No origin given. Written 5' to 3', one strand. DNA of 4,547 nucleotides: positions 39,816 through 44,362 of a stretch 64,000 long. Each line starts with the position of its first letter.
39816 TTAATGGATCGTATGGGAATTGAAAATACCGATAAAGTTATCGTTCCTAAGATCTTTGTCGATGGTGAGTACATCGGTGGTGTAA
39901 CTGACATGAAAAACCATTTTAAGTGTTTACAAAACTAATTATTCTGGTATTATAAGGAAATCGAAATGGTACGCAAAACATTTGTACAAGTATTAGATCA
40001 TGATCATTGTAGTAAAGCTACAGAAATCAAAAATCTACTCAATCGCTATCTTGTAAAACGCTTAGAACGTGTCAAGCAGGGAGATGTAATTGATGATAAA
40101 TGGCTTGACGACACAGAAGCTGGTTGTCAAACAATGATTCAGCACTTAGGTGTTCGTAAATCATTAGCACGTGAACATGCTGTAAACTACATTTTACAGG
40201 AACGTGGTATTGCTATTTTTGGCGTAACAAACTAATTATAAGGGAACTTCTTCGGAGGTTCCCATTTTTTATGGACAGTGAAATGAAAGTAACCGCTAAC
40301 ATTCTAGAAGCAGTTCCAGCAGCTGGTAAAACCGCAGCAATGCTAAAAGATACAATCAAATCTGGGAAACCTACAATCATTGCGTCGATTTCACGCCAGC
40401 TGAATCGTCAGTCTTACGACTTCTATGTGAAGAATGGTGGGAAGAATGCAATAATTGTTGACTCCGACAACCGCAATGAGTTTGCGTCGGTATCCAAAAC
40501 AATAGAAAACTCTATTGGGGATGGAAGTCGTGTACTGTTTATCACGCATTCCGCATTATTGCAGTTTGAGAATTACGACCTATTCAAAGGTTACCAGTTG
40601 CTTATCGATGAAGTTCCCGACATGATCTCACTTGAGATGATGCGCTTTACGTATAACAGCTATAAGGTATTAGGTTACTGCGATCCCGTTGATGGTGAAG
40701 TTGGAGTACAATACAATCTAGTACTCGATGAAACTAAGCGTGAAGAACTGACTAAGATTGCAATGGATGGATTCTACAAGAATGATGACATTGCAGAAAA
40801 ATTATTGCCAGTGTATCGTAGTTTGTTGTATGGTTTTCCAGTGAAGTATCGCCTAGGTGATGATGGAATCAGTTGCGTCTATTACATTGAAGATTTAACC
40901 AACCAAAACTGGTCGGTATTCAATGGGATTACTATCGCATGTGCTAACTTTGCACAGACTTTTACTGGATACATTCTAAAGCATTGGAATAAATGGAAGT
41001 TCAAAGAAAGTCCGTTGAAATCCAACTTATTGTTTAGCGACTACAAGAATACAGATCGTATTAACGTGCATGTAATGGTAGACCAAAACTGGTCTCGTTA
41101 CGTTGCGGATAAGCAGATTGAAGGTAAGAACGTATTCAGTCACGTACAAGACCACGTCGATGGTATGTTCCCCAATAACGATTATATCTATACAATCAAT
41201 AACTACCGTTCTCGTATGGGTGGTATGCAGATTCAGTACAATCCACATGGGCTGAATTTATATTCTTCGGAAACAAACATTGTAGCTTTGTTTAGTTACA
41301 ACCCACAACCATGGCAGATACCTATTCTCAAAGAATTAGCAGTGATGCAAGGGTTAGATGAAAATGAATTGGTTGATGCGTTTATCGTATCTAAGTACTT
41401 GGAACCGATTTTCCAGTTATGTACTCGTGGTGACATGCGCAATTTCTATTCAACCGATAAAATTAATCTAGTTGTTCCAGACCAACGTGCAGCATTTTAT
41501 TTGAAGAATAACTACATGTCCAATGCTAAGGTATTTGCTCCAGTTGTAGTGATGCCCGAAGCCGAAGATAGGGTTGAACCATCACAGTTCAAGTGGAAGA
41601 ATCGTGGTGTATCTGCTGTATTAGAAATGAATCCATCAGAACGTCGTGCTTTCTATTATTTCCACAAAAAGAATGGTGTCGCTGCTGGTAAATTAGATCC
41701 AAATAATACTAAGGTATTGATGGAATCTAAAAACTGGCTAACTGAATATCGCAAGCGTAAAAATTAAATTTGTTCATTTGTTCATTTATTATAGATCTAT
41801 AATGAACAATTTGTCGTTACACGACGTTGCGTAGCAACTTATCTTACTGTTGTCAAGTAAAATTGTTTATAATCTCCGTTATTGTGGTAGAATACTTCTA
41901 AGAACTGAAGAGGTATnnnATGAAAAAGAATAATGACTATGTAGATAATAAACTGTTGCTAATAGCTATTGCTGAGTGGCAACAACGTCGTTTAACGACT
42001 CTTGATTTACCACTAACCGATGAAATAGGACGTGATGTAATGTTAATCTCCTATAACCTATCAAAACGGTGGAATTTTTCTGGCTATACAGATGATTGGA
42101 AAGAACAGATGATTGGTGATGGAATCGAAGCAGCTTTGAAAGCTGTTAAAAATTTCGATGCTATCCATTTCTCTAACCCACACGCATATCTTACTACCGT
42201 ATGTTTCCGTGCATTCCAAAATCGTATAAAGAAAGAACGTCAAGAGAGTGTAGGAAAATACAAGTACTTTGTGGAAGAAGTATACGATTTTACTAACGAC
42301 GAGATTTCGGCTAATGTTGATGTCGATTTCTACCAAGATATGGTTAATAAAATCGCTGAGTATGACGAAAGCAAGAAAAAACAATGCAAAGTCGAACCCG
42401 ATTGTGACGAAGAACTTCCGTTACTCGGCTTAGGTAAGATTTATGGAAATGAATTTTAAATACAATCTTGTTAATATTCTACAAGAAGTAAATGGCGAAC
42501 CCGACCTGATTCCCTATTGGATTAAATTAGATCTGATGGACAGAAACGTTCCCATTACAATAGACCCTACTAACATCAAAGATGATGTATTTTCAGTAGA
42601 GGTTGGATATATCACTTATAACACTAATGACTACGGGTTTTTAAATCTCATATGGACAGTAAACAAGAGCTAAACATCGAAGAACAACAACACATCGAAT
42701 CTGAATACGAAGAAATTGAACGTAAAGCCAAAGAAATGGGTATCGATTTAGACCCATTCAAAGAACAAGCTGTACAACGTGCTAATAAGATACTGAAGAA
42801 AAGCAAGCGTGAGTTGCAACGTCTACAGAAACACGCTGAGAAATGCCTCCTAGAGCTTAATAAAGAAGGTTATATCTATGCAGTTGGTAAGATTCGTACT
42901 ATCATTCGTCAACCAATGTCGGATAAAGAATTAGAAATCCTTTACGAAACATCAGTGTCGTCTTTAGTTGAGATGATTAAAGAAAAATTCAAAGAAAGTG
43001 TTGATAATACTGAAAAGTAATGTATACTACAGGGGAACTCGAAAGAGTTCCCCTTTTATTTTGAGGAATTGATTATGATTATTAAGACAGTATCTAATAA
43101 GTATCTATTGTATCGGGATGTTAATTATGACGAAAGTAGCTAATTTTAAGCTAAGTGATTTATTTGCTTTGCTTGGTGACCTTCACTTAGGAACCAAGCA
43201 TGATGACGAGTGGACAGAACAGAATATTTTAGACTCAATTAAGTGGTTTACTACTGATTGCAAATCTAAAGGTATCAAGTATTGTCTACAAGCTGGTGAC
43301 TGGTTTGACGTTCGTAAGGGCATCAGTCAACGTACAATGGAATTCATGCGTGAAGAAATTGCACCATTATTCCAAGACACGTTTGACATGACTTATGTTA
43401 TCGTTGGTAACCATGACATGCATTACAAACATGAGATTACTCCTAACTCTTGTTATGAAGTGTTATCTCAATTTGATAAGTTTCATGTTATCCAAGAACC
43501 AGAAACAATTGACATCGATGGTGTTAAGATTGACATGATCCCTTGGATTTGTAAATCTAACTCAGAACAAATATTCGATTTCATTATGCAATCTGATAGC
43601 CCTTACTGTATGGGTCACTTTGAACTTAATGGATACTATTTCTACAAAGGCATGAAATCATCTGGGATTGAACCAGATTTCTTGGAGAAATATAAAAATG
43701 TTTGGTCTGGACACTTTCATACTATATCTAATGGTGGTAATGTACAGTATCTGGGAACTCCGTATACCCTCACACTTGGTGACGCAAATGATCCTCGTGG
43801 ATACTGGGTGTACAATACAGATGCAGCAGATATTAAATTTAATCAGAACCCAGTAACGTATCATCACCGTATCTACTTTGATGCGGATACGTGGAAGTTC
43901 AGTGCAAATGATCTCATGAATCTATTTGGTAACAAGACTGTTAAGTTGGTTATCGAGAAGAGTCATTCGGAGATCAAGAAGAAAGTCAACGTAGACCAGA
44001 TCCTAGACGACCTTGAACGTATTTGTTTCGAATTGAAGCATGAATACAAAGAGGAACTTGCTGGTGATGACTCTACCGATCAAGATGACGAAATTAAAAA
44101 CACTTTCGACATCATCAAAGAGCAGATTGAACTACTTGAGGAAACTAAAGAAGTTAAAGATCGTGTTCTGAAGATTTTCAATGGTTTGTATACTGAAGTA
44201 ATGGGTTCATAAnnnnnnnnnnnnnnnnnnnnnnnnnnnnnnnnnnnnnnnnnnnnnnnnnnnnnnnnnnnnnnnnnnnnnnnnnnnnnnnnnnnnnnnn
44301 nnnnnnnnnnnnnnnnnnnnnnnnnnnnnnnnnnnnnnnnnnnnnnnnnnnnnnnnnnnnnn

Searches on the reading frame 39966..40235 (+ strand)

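Call 65: search_protein_families(library=pfam, proteins=[window:39966-40235:+], max_evalue=1)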
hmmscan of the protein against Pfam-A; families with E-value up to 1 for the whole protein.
window:39966-40235:+ (89 aa): 1 family
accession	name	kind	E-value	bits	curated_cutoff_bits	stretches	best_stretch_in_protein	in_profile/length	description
PF24454.1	DUF7570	-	1.9e-08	34.7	27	1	22-88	1-70/94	Family of unknown function (DUF7570)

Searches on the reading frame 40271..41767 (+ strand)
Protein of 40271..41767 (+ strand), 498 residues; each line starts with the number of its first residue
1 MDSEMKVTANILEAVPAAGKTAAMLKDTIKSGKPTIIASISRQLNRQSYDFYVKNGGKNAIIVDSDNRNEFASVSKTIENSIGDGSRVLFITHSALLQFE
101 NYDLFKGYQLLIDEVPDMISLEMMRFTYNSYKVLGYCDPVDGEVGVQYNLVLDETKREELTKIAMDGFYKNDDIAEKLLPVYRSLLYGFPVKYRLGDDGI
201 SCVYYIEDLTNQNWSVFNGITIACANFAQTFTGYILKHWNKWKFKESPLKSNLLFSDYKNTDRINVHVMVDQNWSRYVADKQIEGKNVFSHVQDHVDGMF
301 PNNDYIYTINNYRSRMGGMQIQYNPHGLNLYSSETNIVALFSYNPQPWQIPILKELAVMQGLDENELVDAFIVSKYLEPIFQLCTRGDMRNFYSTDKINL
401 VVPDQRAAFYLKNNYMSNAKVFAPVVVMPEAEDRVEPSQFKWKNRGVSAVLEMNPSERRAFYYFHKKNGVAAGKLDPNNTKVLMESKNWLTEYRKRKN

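Call 10: search_protein_families(library=pfam, proteins=[window:40271-41767:+], max_evalue=0.1)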
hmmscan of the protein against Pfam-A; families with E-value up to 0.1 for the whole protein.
window:40271-41767:+ (498 aa): 0 families

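Call 11: search_protein_families(library=phrogs, proteins=[window:40271-41767:+], max_evalue=0.001)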
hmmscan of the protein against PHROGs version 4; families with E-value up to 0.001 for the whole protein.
window:40271-41767:+ (498 aa): 2 families
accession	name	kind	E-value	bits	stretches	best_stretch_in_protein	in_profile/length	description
phrog_2467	-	unknown function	5.6e-146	488.4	1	4-497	5-498/502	-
phrog_31024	-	unknown function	1.8e-21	77.2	1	214-425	259-482/893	-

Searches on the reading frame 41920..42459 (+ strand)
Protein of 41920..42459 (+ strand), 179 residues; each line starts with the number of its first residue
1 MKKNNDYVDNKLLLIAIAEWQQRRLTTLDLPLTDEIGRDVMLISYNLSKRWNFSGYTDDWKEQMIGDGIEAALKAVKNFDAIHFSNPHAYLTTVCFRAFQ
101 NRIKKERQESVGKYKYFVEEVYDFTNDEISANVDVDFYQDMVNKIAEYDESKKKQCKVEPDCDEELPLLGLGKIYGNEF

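Call 10: search_protein_families(library=pfam, proteins=[window:41920-42459:+], max_evalue=0.1)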
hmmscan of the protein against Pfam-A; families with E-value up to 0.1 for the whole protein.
window:41920-42459:+ (179 aa): 1 family
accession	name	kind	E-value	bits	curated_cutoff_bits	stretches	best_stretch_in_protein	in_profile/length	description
PF04542.20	Sigma70_r2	-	0.00081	19.6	24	1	62-107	24-69/71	Sigma-70 region 2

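Call 11: search_protein_families(library=phrogs, proteins=[window:41920-42459:+], max_evalue=0.001)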
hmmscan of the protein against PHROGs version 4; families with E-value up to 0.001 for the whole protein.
window:41920-42459:+ (179 aa): 2 families
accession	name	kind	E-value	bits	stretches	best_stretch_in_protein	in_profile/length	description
phrog_234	-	transcription regulation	7.3e-50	170.6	1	2-159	5-167/181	late sigma transcription factor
phrog_34068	-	transcription regulation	2.9e-28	99.4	1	64-155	1-92/115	RNA polymerase sigma factor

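Call 40: find_related_loci(query=window:41920-42459:+, collection=viral_contigs, flank=2500)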
Query window:41920-42459:+ (179 aa) in viral_contigs; peptide patterns used: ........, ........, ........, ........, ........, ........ (x = any residue, [..] = any of these).
66 stretches matched a pattern; 63 encode a relative of the query (tblastn E <= 1e-3); 63 distinct loci.
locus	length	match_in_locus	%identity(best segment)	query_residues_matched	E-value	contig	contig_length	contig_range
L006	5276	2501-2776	39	32-124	4e-12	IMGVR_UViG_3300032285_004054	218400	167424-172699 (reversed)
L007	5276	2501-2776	39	32-124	4e-12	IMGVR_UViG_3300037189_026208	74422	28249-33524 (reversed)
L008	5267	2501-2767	39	29-119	9e-12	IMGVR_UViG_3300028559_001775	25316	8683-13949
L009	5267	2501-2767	39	29-119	1e-11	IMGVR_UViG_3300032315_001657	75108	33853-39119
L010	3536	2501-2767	39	29-119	9e-12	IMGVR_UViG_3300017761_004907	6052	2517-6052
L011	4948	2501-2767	39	29-119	9e-12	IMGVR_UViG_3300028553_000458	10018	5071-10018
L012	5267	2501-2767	39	29-119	9e-12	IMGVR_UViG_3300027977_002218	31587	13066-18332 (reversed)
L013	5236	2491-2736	44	40-122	9e-12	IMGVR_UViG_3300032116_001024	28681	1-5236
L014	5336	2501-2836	33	6-124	1e-11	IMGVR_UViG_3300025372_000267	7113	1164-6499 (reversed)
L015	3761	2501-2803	37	32-131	1e-11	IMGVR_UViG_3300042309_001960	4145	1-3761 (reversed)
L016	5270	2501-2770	40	28-119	2e-11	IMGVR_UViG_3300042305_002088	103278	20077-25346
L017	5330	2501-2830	35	6-122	2e-11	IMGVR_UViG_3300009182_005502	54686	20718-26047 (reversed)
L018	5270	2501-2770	37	28-119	2e-11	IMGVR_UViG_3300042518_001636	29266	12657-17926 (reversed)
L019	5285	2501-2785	37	32-127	2e-11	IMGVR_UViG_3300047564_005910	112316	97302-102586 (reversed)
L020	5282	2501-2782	39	34-119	2e-11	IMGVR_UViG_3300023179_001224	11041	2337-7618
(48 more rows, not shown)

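Call 59: find_encoding_contigs(protein=window:41920-42459:+, flank=3000, max_places=10)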
Protein window:41920-42459:+ (179 aa): 4 contigs read that carry it; 4 places shown.
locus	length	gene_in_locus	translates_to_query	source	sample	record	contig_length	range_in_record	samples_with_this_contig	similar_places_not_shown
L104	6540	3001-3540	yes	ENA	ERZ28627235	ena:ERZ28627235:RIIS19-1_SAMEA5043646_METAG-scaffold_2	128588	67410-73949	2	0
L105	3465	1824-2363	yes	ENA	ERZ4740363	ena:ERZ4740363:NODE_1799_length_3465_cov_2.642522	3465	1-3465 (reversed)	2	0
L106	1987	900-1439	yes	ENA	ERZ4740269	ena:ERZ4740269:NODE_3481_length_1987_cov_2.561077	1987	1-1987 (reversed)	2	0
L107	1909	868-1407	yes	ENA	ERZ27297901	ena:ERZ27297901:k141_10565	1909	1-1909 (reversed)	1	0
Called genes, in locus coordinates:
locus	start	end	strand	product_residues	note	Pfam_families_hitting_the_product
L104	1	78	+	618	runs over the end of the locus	PF13597:NRDD, PF01228:Gly_radical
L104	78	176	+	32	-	-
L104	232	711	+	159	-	PF13353:Fer4_12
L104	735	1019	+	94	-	-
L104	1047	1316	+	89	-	PF24454:DUF7570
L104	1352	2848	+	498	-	-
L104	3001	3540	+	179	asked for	-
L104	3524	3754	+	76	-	-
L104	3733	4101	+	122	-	PF10849:DUF2654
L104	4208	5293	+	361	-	-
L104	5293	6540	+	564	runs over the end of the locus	PF02463:SMC_N, PF13476:AAA_23, PF13555:AAA_29 (weak)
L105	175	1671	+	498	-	-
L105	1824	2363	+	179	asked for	-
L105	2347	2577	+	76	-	-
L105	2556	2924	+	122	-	PF10849:DUF2654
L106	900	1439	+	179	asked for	-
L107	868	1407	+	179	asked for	-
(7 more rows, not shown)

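Call 92: find_homologous_proteins(query=window:41920-42459:+, max_evalue=1e-20)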
Query window:41920-42459:+ (179 aa): 28 proteins with E <= 1e-20 among 76 candidates.
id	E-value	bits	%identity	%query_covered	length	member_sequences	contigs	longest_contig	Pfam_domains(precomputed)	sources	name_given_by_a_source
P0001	5.3e-117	406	100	100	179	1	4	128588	-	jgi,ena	jgi:hypothetical protein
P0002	1.6e-97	343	85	100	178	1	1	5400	-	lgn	-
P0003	3.4e-74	267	67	99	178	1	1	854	-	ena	-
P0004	5.6e-73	263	68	100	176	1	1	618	-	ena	-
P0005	9.3e-73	262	67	100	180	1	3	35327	-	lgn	-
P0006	3.9e-71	257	63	100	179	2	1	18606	-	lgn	-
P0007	5.3e-70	253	64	99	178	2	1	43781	-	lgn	-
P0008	6.7e-69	250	63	100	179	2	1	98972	-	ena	-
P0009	8.7e-69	249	63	100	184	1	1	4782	-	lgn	-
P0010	1.2e-67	245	61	100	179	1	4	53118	-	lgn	-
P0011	2.7e-67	244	59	100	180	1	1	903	-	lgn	-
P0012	4.7e-66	240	64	100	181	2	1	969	-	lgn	-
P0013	7.0e-66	240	61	100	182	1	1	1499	-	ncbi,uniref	ncbi:MAG: hypothetical protein ACRDCE_18520 [Cetobacterium sp.]|uniref:hypothetical protein n=1 Tax=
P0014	5.6e-65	237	60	100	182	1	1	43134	-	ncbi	ncbi:MAG: RNA polymerase subunit sigma [Bacilli bacterium]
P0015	2.4e-64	235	61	100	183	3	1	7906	-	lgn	-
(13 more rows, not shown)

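Call 93: find_encoding_contigs(protein=P0002, flank=5400, max_places=3)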
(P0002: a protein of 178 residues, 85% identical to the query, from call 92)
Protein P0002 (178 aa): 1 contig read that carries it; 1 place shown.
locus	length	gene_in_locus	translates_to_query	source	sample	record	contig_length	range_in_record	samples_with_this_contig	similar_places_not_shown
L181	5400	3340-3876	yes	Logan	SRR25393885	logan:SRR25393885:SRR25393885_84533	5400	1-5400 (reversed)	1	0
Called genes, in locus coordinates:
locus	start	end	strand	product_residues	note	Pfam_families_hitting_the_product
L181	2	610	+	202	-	?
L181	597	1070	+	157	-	PF13353:Fer4_12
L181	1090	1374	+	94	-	-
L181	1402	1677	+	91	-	-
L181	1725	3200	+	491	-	-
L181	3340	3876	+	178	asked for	-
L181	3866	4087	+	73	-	-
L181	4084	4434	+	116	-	PF10849:DUF2654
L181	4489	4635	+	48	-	-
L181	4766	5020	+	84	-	-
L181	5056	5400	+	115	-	?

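Call 94: find_encoding_contigs(protein=P0005, flank=10000, max_places=3)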
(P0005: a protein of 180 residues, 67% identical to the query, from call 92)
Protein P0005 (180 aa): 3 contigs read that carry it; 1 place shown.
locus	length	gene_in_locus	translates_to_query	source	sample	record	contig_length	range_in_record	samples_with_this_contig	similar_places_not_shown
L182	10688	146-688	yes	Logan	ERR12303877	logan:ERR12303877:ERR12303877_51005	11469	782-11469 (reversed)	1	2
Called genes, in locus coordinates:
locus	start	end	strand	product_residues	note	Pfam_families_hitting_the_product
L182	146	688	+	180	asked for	-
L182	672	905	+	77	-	-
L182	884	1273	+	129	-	PF10849:DUF2654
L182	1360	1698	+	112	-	-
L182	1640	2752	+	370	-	PF00149:Metallophos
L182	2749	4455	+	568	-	PF02463:SMC_N, PF13476:AAA_23, PF13555:AAA_29 (faint)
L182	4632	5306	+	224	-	PF02916:DNA_PPF, PF09116:gp45-slide_C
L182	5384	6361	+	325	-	PF00004:AAA, PF13173:AAA_14 (weak), PF21328:Gp44_lid, PF21429:Gp44_C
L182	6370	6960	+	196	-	PF16790:Phage_clamp_A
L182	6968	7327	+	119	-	PF01818:Translat_reg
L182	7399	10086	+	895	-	PF03104:DNA_pol_B_exo1, PF00136:DNA_pol_B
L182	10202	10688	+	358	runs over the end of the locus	PF00154:RecA_N, PF21134:T4_UVSX_C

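Call 103: search_dna_similar(query=window:41920-42459:+, collection=phages, mode=protein, max_rows=12)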
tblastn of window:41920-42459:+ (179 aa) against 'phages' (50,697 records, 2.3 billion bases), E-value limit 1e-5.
Records with a match: 1989; places in all: 1989; records where one place covers at least 80% of the query: 1462.
Best place of each record, by identity: <60% 1989.
By first word of the organism name: Escherichia 612; Synechococcus 374; Klebsiella 278; Shigella 83; Aeromonas 77; Acinetobacter 71; Cyanophage 61; Enterobacter 56; Vibrio 51; Enterobacteria 48; and 40 more.
By host as written in the record: - 343; Escherichia coli 266; Synechococcus 107; Klebsiella pneumoniae 90; Synechococcus sp. 38; Escherichia coli B 28; Synechococcus sp. WH7803 28; Aeromonas salmonicida 27; and 421 more.
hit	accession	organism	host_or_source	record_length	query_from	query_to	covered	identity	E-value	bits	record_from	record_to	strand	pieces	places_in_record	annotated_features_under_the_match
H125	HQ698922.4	Acinetobacter phage ZZ1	Acinetobacter baumannii (clinical ...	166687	5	176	96%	48.6%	3e-43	158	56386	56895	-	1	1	sigma factor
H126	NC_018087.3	Acinetobacter phage ZZ1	Acinetobacter baumannii (clinical ...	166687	5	176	96%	48.6%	3e-43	158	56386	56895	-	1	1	late sigma transcription factor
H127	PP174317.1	Acinetobacter phage vB_AbaSt_W16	Acinetobacter baumannii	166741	5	176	96%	48.6%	3e-43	158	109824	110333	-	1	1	late sigma transcription factor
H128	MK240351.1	Acinetobacter phage Henu6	Acinetobacter baumannii ATCC19606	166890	5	176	96%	48.6%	3e-43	158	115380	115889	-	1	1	sigma factor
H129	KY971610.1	Pseudomonas phage PspYZU05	Pseudomonas sp.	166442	5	177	97%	47.7%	4e-42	155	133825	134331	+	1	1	sigma factor | hypothetical protein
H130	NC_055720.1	Pseudomonas phage PspYZU05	Pseudomonas sp.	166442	5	177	97%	47.7%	4e-42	155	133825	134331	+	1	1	late sigma transcription factor | hypothetical protein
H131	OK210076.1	Enterobacter phage KKP_3262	Enterobacter cloacae KKP3082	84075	6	172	93%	49.4%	4e-42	155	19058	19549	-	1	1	RNA polymerase sigma factor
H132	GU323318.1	Enterobacter phage CC31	Escherichia coli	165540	6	172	93%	49.4%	4e-42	155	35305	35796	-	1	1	55: gp55 sigma factor for T4 late transcription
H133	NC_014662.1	Enterobacter phage CC31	Escherichia coli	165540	6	172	93%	49.4%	4e-42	155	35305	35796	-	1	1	55: RNA polymerase sigma factor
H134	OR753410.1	Enterobacter phage vB_EclM_AS6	Enterobacter cloacae ATCC 13047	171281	6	172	93%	49.4%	4e-42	155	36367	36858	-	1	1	sigma factor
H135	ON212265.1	Enterobacter phage fGh-Ecl01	Enterobacter cloacae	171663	6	172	93%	49.4%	4e-42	155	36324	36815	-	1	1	RNA polymerase sigma factor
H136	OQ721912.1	Enterobacter phage vB_VIPECLOM01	Enterobacter cloacae ATCC 13047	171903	6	172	93%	49.4%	4e-42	155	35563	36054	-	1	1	late sigma transcription factor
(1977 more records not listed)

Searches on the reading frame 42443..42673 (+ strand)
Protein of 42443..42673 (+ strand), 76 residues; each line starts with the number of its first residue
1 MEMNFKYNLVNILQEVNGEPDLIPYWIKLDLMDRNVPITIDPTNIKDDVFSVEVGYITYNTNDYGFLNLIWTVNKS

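Call 65: search_protein_families(library=pfam, proteins=[window:42443-42673:+], max_evalue=1)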
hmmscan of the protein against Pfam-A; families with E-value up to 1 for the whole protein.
window:42443-42673:+ (76 aa): 1 family
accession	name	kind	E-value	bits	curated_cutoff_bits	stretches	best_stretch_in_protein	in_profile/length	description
PF21223.3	TPPII_Ig-like-1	-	0.11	13.3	27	1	23-63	65-105/117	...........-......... II, first Ig-like domain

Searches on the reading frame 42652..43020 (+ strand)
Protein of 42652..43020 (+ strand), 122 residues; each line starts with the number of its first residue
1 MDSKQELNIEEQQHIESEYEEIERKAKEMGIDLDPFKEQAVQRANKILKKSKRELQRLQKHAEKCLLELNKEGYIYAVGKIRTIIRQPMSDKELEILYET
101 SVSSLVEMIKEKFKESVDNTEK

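Call 65: search_protein_families(library=pfam, proteins=[window:42652-43020:+], max_evalue=1)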
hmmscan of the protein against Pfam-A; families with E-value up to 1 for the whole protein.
window:42652-43020:+ (122 aa): 4 families
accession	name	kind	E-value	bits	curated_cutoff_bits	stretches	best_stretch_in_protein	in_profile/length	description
PF10849.13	DUF2654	-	6.6e-24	84.4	25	1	42-109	3-70/70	Protein of unknown function (DUF2654)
PF09302.16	XLF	-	0.06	14.1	24.6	1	17-73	40-92/115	XLF N-terminal domain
PF07511.17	DUF1525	-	0.16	12.5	24.1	1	5-68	12-74/113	Protein of unknown function (DUF1525)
PF05791.16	Bacillus_HBL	-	0.25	11.6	29.1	1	9-66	115-171/177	Bacillus haemolytic enterotoxin (HBL)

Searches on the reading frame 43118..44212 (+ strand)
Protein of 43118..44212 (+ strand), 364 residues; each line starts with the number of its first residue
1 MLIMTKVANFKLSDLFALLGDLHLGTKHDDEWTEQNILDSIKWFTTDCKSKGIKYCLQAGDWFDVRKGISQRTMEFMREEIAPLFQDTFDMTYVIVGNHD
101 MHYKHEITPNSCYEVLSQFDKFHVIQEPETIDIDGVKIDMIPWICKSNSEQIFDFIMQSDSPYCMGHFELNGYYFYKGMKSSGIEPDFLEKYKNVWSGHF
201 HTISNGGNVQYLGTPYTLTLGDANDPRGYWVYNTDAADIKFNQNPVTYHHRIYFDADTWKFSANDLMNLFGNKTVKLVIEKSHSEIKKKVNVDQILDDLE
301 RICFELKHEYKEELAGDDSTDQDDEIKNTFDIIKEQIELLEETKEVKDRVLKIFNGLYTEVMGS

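Call 10: search_protein_families(library=pfam, proteins=[window:43118-44212:+], max_evalue=0.1)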
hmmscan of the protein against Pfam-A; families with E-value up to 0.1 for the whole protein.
window:43118-44212:+ (364 aa): 0 families

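Call 11: search_protein_families(library=phrogs, proteins=[window:43118-44212:+], max_evalue=0.001)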
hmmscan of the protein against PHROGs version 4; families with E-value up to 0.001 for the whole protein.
window:43118-44212:+ (364 aa): 3 families
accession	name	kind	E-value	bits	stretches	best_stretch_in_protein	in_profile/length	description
phrog_100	-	DNA, RNA and nucleotide metabolism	2.8e-103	348.1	1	14-362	29-376/989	SbcD-like subunit of palindrome specific endonuclease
phrog_1649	-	other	5.9e-07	29.4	1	14-137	36-141/308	metallo-phosphoesterase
phrog_34949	-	unknown function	7.2e-05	23.5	1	38-145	35-143/243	-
